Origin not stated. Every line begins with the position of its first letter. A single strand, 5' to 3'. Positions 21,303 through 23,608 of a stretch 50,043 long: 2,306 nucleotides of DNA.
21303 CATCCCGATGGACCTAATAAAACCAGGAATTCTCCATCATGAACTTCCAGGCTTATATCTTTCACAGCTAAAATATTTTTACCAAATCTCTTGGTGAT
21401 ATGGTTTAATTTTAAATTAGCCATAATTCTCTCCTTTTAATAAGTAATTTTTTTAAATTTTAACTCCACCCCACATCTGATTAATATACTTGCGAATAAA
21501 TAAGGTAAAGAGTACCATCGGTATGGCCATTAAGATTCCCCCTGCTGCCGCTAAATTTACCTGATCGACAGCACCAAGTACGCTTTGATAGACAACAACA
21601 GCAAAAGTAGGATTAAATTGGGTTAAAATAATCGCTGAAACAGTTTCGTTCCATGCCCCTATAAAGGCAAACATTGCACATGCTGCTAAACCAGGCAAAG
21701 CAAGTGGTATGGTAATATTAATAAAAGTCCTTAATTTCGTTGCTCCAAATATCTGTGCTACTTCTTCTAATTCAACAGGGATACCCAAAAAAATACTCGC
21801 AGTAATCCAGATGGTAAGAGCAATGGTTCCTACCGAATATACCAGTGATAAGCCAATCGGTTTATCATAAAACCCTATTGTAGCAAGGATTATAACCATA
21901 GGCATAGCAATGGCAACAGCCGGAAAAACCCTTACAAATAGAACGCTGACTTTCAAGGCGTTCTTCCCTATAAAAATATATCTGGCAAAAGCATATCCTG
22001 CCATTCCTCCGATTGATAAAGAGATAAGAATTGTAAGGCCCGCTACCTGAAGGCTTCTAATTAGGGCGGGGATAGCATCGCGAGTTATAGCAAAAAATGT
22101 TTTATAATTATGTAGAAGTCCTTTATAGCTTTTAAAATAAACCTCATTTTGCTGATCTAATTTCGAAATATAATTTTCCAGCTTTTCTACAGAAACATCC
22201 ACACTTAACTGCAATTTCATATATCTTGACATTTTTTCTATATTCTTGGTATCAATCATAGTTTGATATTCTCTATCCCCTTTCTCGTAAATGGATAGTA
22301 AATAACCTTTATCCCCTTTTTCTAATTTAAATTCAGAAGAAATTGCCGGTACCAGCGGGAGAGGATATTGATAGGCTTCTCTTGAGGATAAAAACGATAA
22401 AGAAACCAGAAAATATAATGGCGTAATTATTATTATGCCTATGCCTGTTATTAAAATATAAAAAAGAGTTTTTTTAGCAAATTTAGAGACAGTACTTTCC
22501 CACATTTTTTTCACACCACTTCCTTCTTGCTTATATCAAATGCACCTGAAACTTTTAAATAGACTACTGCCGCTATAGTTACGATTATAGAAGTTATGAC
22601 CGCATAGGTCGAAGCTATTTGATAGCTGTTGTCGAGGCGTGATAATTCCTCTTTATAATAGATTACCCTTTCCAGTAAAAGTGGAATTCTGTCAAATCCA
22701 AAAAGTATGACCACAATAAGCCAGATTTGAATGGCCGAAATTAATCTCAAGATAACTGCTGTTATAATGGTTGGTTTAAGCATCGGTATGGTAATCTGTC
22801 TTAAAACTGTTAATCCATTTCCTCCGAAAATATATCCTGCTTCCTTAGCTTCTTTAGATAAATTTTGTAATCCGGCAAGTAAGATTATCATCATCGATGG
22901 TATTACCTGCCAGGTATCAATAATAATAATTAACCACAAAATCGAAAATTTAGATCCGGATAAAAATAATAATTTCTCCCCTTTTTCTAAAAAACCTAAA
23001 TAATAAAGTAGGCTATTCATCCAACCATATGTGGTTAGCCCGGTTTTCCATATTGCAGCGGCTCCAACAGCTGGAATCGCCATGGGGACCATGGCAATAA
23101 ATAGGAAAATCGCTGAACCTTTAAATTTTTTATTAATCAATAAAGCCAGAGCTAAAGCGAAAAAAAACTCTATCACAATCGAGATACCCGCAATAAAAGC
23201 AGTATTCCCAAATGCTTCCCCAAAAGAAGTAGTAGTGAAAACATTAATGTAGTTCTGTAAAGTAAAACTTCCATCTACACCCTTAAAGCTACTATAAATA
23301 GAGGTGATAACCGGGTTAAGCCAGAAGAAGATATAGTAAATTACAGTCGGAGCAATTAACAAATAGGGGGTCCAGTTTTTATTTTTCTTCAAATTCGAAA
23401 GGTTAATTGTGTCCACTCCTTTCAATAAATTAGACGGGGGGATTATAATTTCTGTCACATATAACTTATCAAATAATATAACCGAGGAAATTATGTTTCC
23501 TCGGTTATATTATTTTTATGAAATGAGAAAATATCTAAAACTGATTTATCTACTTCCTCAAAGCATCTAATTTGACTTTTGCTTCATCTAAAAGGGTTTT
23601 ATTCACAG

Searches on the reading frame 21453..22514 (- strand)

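Call 72: search_protein_families(library=pfam, proteins=[window:21453-22514:-], max_evalue=0.00001)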
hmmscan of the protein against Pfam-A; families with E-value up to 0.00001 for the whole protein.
window:21453-22514:- (353 aa): 1 family
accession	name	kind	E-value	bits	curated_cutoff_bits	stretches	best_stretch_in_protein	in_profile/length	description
PF00528.27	BPD_transp_1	-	1.7e-15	57.7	26.4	1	171-346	3-180/184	Binding-protein-dependent transport system inner membrane component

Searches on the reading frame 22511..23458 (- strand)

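Call 72: search_protein_families(library=pfam, proteins=[window:22511-23458:-], max_evalue=0.00001)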
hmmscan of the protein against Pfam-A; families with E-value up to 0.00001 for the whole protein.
window:22511-23458:- (315 aa): 1 family
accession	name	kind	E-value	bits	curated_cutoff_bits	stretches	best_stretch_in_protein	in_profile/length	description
PF00528.27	BPD_transp_1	-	7.4e-11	42.6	26.4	1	100-298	4-173/184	Binding-protein-dependent transport system inner membrane component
